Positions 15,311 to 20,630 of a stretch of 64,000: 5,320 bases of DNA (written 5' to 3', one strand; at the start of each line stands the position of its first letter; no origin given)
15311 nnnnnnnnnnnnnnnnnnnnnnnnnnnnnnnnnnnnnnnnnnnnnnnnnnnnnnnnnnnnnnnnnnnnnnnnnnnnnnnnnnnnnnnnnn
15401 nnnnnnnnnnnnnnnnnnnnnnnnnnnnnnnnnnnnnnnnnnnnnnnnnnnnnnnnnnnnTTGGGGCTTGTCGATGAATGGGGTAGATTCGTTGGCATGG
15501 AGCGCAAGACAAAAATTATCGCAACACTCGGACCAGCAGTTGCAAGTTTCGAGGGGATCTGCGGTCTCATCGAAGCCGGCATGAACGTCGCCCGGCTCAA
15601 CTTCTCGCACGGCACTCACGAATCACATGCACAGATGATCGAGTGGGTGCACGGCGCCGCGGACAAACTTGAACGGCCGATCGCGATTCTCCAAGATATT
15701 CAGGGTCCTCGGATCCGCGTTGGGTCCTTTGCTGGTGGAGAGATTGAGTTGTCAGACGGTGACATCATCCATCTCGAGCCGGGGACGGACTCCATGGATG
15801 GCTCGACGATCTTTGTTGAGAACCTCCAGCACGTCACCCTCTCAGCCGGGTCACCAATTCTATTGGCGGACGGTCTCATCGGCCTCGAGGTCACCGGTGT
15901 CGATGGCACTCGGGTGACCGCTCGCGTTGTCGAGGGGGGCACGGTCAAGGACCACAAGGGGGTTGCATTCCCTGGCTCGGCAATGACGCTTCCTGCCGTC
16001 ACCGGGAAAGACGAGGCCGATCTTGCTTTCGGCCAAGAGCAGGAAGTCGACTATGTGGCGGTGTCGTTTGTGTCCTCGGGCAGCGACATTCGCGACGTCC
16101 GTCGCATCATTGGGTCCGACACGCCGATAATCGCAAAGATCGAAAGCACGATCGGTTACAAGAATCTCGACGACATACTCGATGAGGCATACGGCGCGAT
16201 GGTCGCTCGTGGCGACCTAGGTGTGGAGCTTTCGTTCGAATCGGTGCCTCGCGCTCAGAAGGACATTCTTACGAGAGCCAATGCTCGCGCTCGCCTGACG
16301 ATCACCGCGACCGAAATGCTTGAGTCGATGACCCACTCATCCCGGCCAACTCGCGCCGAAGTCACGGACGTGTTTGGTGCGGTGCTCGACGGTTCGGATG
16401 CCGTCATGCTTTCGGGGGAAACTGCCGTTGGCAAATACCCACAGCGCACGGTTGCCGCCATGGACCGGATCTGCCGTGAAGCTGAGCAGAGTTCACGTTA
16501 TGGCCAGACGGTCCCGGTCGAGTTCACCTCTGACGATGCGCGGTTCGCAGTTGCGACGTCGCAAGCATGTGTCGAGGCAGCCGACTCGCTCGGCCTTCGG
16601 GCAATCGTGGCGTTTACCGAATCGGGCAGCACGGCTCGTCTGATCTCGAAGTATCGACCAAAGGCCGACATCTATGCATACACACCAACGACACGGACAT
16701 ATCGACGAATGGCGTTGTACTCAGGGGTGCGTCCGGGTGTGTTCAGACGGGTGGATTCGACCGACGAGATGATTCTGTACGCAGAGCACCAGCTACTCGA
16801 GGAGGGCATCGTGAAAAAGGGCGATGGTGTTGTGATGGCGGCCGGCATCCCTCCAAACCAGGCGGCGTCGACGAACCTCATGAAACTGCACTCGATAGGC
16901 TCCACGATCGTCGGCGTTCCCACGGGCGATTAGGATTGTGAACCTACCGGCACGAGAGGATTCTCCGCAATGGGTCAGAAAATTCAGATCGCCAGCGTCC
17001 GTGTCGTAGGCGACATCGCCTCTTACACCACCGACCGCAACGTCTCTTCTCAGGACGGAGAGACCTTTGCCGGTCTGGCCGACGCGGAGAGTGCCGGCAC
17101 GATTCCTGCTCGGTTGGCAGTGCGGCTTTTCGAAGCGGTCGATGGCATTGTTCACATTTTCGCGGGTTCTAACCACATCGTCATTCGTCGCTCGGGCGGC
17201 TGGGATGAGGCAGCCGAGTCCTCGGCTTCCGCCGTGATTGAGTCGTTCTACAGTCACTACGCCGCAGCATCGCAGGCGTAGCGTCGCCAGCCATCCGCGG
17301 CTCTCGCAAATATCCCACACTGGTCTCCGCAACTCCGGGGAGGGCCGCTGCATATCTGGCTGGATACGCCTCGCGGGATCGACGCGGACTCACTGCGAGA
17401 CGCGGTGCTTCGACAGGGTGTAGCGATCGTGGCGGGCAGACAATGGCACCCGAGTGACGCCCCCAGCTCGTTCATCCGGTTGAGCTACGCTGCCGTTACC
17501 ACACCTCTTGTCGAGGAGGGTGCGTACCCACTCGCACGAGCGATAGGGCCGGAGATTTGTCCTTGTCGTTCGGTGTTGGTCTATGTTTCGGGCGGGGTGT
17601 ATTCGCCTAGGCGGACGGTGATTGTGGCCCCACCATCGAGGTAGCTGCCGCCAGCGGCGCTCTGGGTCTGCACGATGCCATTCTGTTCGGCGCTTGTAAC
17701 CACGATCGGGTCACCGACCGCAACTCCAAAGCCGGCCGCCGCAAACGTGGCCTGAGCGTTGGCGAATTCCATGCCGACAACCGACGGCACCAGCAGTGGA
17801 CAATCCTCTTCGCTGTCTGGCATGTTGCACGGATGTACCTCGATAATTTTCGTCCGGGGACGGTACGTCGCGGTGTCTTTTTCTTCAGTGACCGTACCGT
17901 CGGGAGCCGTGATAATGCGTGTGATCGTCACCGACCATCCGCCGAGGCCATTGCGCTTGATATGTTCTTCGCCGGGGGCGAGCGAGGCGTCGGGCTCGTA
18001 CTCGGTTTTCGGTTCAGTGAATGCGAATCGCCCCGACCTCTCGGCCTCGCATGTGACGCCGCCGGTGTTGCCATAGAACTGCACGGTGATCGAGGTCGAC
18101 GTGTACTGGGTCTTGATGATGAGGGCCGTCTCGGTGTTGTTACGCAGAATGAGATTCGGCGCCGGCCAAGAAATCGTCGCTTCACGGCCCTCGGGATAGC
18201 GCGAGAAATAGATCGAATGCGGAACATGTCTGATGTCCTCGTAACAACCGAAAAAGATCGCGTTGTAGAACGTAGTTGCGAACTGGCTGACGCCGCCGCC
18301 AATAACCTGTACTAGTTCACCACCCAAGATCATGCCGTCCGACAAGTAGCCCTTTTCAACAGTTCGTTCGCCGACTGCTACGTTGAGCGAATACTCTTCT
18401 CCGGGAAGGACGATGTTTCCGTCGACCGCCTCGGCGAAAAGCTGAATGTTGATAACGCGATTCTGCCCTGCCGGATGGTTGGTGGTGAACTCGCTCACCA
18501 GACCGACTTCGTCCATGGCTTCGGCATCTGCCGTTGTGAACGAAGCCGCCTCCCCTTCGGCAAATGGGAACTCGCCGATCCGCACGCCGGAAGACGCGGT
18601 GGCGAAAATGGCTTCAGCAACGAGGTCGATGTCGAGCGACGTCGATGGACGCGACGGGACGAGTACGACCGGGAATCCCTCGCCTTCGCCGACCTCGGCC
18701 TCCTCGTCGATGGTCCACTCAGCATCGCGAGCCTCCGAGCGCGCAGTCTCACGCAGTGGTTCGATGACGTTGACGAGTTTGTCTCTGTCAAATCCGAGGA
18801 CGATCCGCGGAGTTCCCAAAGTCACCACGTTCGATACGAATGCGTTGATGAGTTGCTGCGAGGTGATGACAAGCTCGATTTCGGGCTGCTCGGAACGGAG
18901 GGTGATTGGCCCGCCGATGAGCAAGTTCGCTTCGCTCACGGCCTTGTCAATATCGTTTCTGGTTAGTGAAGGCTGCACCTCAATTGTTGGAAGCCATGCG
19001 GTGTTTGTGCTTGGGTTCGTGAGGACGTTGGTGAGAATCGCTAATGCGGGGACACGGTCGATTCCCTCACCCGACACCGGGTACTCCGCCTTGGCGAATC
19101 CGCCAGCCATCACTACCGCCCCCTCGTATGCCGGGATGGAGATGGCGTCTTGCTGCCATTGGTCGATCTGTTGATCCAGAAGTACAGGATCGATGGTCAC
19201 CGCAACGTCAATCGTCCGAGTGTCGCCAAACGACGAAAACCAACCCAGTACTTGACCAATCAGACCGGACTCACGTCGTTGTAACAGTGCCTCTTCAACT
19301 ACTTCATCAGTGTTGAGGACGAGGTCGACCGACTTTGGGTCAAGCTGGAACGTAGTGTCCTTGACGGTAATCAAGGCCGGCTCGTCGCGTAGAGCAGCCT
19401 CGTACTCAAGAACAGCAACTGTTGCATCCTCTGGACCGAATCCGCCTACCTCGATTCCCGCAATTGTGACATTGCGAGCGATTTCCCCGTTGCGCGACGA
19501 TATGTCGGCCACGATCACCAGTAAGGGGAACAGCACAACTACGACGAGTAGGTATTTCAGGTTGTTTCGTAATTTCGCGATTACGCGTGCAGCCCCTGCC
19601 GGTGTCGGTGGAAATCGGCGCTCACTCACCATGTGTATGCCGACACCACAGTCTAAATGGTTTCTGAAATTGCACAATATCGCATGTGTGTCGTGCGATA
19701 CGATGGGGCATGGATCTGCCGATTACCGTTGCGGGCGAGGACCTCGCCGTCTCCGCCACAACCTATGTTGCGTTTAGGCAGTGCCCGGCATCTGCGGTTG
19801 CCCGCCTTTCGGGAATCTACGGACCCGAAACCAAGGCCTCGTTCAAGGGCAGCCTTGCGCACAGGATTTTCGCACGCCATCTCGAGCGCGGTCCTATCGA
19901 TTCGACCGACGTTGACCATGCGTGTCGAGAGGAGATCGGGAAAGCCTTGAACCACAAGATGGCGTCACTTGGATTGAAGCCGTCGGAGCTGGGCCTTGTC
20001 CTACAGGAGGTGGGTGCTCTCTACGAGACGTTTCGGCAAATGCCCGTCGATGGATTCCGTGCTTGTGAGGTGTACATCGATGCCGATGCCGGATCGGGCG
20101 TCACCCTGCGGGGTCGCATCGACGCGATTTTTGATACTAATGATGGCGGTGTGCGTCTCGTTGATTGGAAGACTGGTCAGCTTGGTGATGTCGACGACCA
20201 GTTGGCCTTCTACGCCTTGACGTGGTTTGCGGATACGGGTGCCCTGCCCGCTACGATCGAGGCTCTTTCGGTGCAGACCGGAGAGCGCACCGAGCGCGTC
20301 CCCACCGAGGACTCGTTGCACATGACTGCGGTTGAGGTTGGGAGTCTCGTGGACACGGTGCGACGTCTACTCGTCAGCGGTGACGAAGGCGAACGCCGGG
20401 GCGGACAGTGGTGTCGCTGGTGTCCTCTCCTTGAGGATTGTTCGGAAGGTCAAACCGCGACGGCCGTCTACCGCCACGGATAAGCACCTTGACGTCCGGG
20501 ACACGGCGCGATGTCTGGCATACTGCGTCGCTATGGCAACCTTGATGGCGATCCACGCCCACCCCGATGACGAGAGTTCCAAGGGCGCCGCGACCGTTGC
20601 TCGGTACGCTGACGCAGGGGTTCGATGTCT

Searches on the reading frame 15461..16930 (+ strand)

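Call 75: search_protein_families(library=pfam, proteins=[window:15461-16930:+], max_evalue=0.0001)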
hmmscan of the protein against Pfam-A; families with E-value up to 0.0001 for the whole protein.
window:15461-16930:+ (490 aa): 2 families
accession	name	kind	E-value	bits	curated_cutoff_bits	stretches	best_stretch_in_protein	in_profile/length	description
PF00224.27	PK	-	1.2e-102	343.8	30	1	15-331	2-328/328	Pyruvate kinase, barrel domain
PF02887.21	PK_C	-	5.5e-35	120.3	28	1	365-477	2-114/114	Pyruvate kinase, alpha/beta domain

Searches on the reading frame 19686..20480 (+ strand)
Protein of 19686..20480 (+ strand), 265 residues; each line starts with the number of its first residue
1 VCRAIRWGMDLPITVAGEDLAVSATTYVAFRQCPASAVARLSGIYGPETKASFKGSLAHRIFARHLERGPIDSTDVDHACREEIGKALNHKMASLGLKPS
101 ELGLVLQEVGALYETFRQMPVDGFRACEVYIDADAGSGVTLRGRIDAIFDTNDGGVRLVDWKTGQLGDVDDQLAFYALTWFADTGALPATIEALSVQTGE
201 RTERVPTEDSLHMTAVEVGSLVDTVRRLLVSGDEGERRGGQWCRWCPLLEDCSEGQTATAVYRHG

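Call 7: search_protein_families(library=pfam, proteins=[window:19686-20480:+], max_evalue=0.01)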
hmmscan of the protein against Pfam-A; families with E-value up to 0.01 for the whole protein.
window:19686-20480:+ (265 aa): 4 families
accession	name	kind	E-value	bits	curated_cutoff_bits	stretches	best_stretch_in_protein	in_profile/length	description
PF12705.13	PDDEXK_1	-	5.4e-19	69.5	22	1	22-252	2-246/247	PD-(D/E)XK nuclease superfamily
PF10926.14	DUF2800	-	0.00048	19.9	21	1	23-254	5-234/368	Protein of unknown function (DUF2800)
PF12684.13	DUF3799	-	0.00079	19.7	26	1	23-152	1-120/233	PDDEXK-like domain of unknown function (DUF3799)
PF08696.17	Dna2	-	0.0048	17.1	22.4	1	19-108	53-142/204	DNA replication factor Dna2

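Call 8: search_protein_families(library=ncbifam, proteins=[window:19686-20480:+], max_evalue=0.01)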
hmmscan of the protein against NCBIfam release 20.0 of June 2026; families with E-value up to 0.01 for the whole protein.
window:19686-20480:+ (265 aa): 1 family
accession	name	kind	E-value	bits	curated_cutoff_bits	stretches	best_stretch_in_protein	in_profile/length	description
TIGR02786.1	addB_alphas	equivalog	4.4e-05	21.8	486.5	1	49-165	785-905/1024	double-strand break repair protein AddB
